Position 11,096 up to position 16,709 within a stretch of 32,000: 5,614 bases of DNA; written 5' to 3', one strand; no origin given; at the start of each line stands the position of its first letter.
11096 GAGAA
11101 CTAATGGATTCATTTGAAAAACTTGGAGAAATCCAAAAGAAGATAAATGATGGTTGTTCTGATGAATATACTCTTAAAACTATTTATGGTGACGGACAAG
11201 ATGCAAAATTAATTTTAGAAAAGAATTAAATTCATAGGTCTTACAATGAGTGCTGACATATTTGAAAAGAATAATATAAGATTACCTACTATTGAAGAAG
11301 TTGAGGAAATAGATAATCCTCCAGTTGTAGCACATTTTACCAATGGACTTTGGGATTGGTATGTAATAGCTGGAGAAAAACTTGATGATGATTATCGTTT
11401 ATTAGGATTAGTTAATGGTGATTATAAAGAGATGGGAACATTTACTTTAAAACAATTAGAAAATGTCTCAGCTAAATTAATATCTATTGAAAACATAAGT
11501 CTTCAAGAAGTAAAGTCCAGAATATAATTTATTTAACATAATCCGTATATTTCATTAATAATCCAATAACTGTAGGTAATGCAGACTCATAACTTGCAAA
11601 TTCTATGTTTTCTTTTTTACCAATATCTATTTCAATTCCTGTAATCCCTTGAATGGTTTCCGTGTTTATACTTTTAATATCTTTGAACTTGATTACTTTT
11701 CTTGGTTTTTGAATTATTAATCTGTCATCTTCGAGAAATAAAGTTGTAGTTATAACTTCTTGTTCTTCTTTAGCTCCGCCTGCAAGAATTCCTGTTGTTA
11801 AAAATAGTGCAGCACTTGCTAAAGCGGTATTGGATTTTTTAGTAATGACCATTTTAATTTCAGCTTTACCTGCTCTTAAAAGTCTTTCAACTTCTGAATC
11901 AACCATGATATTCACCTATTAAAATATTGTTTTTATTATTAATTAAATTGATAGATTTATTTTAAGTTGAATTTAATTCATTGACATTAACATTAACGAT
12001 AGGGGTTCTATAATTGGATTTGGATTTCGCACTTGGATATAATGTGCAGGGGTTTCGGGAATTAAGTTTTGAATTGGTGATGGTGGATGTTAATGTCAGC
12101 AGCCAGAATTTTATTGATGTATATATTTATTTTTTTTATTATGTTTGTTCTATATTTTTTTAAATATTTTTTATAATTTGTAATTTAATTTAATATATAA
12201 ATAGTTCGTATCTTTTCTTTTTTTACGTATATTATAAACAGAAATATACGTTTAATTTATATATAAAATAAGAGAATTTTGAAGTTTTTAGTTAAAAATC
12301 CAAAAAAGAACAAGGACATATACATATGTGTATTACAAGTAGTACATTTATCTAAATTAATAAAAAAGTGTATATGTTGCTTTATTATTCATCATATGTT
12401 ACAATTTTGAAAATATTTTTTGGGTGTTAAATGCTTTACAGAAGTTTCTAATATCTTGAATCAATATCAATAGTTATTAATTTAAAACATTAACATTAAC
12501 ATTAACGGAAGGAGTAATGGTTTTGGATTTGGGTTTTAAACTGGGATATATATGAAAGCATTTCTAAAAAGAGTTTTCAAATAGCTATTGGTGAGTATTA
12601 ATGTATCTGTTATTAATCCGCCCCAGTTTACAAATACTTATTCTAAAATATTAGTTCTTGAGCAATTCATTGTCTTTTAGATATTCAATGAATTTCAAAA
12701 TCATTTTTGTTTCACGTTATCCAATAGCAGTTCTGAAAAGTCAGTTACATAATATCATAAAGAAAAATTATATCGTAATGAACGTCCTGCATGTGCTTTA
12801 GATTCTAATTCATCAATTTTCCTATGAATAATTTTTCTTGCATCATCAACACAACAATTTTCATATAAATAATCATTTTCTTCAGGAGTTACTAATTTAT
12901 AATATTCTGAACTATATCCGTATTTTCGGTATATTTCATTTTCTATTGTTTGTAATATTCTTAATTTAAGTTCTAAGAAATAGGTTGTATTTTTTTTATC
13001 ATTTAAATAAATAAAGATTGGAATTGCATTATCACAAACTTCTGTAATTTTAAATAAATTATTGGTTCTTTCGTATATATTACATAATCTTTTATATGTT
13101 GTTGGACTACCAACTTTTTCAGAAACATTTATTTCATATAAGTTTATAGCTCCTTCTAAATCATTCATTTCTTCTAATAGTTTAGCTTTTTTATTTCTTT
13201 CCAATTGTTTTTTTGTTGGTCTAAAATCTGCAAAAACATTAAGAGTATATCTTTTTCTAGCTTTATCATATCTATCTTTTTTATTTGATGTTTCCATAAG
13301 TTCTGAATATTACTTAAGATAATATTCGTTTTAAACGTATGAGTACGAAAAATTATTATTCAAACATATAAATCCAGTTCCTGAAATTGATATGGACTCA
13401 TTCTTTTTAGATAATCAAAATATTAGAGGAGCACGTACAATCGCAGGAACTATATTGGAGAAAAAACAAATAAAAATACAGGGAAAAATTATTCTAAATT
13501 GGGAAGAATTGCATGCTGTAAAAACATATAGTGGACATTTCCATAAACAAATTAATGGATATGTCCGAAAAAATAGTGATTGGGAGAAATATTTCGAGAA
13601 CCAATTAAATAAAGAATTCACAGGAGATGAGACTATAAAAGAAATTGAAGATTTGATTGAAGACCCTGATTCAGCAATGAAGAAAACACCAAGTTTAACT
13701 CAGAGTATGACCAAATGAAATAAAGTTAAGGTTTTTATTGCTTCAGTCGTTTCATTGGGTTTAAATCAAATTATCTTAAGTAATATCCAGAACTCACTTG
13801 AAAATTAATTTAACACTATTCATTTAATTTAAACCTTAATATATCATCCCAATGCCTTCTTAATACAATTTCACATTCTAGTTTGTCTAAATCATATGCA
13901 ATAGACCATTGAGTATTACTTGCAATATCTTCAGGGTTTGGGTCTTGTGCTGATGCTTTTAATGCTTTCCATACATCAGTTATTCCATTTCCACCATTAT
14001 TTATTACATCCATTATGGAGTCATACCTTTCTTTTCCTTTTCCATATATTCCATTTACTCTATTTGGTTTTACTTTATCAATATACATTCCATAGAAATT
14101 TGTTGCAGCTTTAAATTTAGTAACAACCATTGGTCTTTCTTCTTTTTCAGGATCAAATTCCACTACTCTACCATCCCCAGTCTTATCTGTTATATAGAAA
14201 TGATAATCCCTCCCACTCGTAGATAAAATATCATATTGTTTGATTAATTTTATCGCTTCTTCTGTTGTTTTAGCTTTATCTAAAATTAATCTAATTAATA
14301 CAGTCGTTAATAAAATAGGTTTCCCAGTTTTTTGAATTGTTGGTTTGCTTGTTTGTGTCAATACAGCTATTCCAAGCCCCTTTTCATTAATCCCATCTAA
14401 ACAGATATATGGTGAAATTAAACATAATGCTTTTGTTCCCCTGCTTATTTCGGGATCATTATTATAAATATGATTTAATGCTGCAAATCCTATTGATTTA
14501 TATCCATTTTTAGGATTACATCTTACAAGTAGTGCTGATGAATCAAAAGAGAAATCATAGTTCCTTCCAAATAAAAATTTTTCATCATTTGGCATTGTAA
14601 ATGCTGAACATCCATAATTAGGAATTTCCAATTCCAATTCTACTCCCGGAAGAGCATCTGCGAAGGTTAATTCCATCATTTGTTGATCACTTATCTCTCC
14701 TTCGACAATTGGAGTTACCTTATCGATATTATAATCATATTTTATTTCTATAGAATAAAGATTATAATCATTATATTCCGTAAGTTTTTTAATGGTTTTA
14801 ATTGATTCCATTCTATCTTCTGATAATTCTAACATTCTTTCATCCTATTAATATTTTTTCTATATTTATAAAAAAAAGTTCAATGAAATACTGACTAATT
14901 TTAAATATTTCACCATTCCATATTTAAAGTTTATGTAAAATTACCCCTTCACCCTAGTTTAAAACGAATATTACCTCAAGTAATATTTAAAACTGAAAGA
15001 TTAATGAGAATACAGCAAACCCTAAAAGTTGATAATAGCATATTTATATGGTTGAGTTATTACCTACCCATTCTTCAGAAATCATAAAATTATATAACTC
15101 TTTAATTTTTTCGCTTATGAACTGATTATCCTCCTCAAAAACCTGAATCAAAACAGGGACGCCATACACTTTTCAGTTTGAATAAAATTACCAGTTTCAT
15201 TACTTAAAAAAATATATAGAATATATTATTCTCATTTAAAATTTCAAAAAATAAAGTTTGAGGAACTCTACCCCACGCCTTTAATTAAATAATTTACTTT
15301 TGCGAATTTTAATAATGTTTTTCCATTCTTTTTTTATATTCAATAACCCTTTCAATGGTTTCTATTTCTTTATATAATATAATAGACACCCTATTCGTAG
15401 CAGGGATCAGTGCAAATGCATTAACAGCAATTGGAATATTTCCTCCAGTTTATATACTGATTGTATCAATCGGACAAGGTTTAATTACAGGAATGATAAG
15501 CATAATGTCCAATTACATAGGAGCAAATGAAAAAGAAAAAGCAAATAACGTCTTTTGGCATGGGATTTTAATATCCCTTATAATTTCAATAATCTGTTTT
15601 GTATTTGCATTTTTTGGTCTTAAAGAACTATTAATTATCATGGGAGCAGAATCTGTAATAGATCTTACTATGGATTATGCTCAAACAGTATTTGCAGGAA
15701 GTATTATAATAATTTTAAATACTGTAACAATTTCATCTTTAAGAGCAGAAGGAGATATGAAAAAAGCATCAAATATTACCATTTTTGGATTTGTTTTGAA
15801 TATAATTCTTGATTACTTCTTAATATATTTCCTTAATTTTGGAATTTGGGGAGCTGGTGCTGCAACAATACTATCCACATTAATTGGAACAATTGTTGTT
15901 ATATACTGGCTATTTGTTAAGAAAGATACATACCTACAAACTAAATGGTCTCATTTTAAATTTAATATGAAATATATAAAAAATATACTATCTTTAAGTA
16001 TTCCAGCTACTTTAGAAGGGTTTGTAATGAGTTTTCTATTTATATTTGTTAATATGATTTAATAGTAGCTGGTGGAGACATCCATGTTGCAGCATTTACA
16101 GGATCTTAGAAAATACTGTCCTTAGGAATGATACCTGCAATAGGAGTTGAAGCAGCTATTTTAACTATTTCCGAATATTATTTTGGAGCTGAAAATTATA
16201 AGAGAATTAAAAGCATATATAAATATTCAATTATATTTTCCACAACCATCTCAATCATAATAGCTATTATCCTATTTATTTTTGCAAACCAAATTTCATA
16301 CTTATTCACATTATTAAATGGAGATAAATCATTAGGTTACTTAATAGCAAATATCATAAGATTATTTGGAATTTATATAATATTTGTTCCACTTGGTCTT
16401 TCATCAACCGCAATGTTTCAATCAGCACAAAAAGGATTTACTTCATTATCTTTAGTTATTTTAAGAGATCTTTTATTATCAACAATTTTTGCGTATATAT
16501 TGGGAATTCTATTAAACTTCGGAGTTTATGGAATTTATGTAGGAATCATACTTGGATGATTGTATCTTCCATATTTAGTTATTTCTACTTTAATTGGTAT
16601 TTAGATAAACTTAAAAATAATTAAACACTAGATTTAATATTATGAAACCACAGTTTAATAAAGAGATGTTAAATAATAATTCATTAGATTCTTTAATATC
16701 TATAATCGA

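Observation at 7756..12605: Roughly 113-bp MITE-like element with 11-bp perfect terminal inverted repeats; two copies bracket the R-M module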

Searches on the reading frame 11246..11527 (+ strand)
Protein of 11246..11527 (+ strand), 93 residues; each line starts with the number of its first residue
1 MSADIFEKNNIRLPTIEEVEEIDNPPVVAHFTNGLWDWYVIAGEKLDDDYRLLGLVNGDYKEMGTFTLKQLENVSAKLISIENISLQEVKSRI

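Call 9: search_protein_families(library=pfam, proteins=[window:11246-11527:+], max_evalue=0.01)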
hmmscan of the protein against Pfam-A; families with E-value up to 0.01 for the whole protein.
window:11246-11527:+ (93 aa): 1 family
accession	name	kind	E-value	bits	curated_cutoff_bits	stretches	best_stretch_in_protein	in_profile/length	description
PF11171.13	DUF2958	-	0.0085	16.9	21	1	17-78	18-81/111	Protein of unknown function (DUF2958)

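Call 74: search_protein_families(library=padloc, proteins=[window:11246-11527:+], max_evalue=0.001)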
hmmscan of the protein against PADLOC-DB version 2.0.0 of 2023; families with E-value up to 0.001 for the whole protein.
window:11246-11527:+ (93 aa): 0 families

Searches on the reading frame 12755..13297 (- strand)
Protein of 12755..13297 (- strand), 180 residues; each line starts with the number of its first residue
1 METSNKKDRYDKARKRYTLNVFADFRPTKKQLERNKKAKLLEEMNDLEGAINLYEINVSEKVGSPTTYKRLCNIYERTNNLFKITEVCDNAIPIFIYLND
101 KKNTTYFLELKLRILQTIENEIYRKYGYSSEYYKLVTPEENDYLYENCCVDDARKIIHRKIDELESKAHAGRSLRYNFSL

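Call 9: search_protein_families(library=pfam, proteins=[window:12755-13297:-], max_evalue=0.01)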
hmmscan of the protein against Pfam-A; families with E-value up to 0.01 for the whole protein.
window:12755-13297:- (180 aa): 0 families

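Call 74: search_protein_families(library=padloc, proteins=[window:12755-13297:-], max_evalue=0.001)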
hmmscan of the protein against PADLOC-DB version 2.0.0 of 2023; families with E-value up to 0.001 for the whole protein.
window:12755-13297:- (180 aa): 0 families

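Call 77: search_protein_families(library=ncbifam, proteins=[window:12755-13297:-], max_evalue=0.001)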
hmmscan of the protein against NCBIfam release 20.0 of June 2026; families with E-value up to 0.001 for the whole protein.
window:12755-13297:- (180 aa): 0 families

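Call 93: find_related_loci(query=window:12755-13297:-, collection=viral_contigs, flank=3000)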
Query window:12755-13297:- (180 aa) in viral_contigs; peptide patterns used: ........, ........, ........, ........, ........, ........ (x = any residue, [..] = any of these).
26 stretches matched a pattern, but none encodes a relative of the query by tblastn (E <= 1e-3).

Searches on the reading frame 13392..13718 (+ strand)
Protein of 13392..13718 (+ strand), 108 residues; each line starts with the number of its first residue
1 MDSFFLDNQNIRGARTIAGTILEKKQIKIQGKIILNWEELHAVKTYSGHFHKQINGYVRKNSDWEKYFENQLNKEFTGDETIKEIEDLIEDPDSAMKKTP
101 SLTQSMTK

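Call 9: search_protein_families(library=pfam, proteins=[window:13392-13718:+], max_evalue=0.01)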
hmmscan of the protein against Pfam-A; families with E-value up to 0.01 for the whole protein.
window:13392-13718:+ (108 aa): 2 families
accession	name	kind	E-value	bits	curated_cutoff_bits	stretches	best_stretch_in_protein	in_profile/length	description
PF21118.2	DosC_2nd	-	0.00049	20.7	31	1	32-106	8-80/110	DosC CZB-like middle domain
PF03496.20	ADPrib_exo_Tox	-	0.004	17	23.4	1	35-106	16-74/196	ADP-ribosyltransferase exoenzyme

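Call 15: find_encoding_contigs(protein=window:13392-13718:+, flank=10000, max_places=10)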
Protein window:13392-13718:+ (108 aa): no gene with exactly this product is on record in the collection.

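Call 77: search_protein_families(library=ncbifam, proteins=[window:13392-13718:+], max_evalue=0.001)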
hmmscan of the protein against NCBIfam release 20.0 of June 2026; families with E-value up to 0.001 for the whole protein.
window:13392-13718:+ (108 aa): 0 families

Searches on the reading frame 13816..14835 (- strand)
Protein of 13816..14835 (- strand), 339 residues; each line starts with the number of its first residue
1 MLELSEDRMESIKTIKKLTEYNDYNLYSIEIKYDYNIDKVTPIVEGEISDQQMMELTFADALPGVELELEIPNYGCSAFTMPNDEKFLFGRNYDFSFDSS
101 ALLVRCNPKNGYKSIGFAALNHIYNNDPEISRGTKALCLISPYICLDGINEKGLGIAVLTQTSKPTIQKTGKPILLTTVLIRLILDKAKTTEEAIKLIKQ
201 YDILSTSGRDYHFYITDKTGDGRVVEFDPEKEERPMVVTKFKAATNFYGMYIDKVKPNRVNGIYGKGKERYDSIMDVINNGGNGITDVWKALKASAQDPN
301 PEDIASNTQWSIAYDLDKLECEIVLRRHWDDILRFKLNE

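Call 9: search_protein_families(library=pfam, proteins=[window:13816-14835:-], max_evalue=0.01)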
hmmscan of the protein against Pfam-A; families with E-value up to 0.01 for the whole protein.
window:13816-14835:- (339 aa): 3 families
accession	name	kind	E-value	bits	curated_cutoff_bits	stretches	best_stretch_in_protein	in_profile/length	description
PF02275.23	CBAH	-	2.2e-12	47.7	20.4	1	76-230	1-160/316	Linear amide C-N hydrolases, choloylglycine hydrolase family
PF03417.21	AAT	-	1.7e-11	44.7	23.2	1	84-248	5-141/225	Acyl-coenzyme A:6-aminopenicillanic acid acyl-transferase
PF21100.3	MCM_C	-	0.0095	16.2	27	0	268-294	4-30/64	MCM protein C-terminal winged helix-turn-helix domain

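Call 16: find_encoding_contigs(protein=window:13816-14835:-, flank=10000, max_places=10)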
Protein window:13816-14835:- (339 aa): 14 contigs read that carry it; 10 places shown.
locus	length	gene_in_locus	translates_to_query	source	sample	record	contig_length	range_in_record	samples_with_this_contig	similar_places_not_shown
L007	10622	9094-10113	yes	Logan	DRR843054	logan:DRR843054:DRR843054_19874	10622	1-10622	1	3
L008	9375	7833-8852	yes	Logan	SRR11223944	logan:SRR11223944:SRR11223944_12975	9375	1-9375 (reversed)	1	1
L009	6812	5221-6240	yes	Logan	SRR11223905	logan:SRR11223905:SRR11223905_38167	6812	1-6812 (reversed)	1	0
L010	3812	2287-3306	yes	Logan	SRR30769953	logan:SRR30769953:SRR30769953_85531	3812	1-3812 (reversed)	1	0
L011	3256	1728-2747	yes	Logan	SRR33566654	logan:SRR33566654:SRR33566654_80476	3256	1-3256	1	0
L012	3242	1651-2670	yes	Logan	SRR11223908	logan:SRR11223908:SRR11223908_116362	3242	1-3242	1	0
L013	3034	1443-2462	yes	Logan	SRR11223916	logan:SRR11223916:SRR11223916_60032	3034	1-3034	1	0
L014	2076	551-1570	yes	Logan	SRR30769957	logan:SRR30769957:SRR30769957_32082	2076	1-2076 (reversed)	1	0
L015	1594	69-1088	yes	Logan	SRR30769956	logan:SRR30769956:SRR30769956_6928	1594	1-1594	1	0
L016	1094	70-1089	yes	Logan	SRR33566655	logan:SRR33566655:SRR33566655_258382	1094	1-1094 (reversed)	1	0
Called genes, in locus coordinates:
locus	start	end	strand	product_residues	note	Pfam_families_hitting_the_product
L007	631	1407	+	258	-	PF13197:DUF4013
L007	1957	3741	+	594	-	-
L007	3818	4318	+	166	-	PF01969:Ni_insertion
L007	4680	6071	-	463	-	PF02310:B12-binding, PF04055:Radical_SAM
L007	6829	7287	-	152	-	PF22381:Staph_reg_Sar_Rot (weak), PF01978:TrmB (faint), PF12802:MarR_2, PF01047:MarR, PF13463:HTH_27 (weak)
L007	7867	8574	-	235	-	PF01554:MatE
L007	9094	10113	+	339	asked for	PF02275:CBAH, PF03417:AAT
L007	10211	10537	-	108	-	-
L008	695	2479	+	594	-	-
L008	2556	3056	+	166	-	PF01969:Ni_insertion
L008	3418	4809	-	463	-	PF02310:B12-binding, PF04055:Radical_SAM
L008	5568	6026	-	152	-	PF22381:Staph_reg_Sar_Rot (weak), PF01978:TrmB (faint), PF12802:MarR_2, PF01047:MarR, PF13463:HTH_27 (weak)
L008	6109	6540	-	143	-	PF01554:MatE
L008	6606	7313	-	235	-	PF01554:MatE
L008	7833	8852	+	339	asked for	PF02275:CBAH, PF03417:AAT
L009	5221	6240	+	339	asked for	PF02275:CBAH, PF03417:AAT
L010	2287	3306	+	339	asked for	PF02275:CBAH, PF03417:AAT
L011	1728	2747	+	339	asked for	PF02275:CBAH, PF03417:AAT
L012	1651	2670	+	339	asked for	PF02275:CBAH, PF03417:AAT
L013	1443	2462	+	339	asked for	PF02275:CBAH, PF03417:AAT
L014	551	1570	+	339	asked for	PF02275:CBAH, PF03417:AAT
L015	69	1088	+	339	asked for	PF02275:CBAH, PF03417:AAT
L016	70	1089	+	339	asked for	PF02275:CBAH, PF03417:AAT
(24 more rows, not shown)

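Call 26: find_related_loci(query=window:13816-14835:-, collection=genome_contigs, flank=10000)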
Query window:13816-14835:- (339 aa) in genome_contigs; peptide patterns used: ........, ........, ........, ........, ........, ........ (x = any residue, [..] = any of these).
232 stretches matched a pattern; 217 encode a relative of the query (tblastn E <= 1e-3); the best 80 are kept; 80 distinct loci.
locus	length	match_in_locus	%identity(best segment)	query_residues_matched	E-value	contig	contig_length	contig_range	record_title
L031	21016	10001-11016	99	1-339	0e+0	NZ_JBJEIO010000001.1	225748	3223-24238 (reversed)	MAG: Methanobrevibacter sp. isolate SARD03_bin.040 NODE_11_length_225748_cov_14.675515, whole genome shotgun sequence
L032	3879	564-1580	81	1-339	0e+0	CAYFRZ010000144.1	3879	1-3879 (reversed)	MAG TPA_asm: uncultured Methanobrevibacter sp. isolate ERP107106_co2_178 genome assembly, contig: NODE_19767_length_3879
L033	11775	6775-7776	53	4-338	2e-125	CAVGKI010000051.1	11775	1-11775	Butyricicoccaceae bacterium isolate H07675-L1_cleanbin_000055 genome assembly, contig: Spades_H07675-L1_contig_4467, who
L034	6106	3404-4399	57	8-337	8e-124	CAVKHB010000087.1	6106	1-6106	Coriobacteriaceae bacterium isolate H07689-L1_cleanbin_000037 genome assembly, contig: Spades_H07689-L1_contig_6247, who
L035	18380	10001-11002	53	8-339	7e-123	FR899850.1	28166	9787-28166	Faecalibacterium sp. CAG:74 genomic scaffold, scf299, whole genome shotgun sequence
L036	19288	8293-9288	55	8-337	1e-120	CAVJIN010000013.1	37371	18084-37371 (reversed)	bacterium isolate H07676-L1_cleanbin_000046 genome assembly, contig: Spades_H07676-L1_contig_780, whole genome shotgun s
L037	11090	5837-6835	55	8-338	3e-119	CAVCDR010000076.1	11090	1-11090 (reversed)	Agathobacter sp. isolate SRR8978321_cleanbin_000002 genome assembly, contig: Spades_SRR8978321_contig_219, whole genome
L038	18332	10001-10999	52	8-339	3e-119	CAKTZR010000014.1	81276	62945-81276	MAG: uncultured Clostridia bacterium isolate REFINED_METABAT215_TOP10_CONTIGS_1500_ASSEMBLY_K77_MERGED__Hadza_MoBio_hadz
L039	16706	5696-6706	53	4-338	2e-119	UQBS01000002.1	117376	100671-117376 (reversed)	uncultured Coriobacteriaceae bacterium isolate UMGS124 genome assembly, contig: NODE_29_length_117376_cov_18.108429, who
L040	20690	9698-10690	51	8-338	9e-119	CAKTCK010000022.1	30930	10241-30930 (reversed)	MAG: uncultured Faecalibacterium sp. isolate REFINED_METABAT215_TOP10_CONTIGS_1500_ASSEMBLY_K77_MERGED__Hadza_MoBio_hadz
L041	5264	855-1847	51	8-338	4e-119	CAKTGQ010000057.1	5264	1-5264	MAG: uncultured Faecalibacterium sp. isolate REFINED_METABAT215_TOP10_CONTIGS_1500_ASSEMBLY_K77_MERGED__Hadza_MoBio_hadz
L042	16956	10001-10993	51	8-338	1e-118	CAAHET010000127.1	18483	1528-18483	MAG TPA_asm: uncultured Faecalibacterium sp., isolate HGM13298, WGS project CAAHET010000000 data, contig: SRS820629_35_k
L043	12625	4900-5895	54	8-337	2e-118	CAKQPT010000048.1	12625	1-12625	MAG: uncultured Oribacterium sp. isolate REFINED_METABAT215_TOP10_CONTIGS_1500_ASSEMBLY_K77_MERGED__Hadza_MoBio_hadza-I-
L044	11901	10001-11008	53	4-337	7e-118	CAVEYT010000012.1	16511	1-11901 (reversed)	Acutalibacteraceae bacterium isolate H07675-L1_cleanbin_000009 genome assembly, contig: Spades_H07675-L1_contig_2883, wh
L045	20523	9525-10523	52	8-339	1e-117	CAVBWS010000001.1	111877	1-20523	Treponemataceae bacterium isolate SRR8978304_cleanbin_000001 genome assembly, contig: Spades_SRR8978304_contig_2, whole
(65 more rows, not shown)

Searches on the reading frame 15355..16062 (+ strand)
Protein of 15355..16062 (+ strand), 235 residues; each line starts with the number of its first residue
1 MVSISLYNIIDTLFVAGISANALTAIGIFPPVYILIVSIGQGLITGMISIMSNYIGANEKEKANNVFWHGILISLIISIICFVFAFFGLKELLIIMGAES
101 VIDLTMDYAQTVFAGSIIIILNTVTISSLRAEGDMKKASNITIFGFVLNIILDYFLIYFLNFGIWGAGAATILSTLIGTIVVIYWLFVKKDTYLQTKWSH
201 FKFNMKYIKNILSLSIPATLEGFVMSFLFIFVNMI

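Call 10: search_protein_families(library=pfam, proteins=[window:15355-16062:+], max_evalue=0.01)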
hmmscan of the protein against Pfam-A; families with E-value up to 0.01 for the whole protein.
window:15355-16062:+ (235 aa): 1 family
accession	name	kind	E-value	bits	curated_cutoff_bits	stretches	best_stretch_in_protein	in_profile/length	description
PF01554.23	MatE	-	5.6e-27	94.8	24.9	1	2-155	7-161/161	MatE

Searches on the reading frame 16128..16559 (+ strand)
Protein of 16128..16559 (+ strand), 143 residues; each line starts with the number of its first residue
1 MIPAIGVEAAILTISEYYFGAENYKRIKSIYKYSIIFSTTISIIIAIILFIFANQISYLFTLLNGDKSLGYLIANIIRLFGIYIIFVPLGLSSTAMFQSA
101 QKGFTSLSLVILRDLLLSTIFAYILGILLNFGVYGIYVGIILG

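Call 10: search_protein_families(library=pfam, proteins=[window:16128-16559:+], max_evalue=0.01)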
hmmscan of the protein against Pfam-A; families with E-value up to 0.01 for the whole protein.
window:16128-16559:+ (143 aa): 1 family
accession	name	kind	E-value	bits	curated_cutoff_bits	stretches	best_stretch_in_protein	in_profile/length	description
PF01554.23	MatE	-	1.5e-11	44.7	24.9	1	2-124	43-161/161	MatE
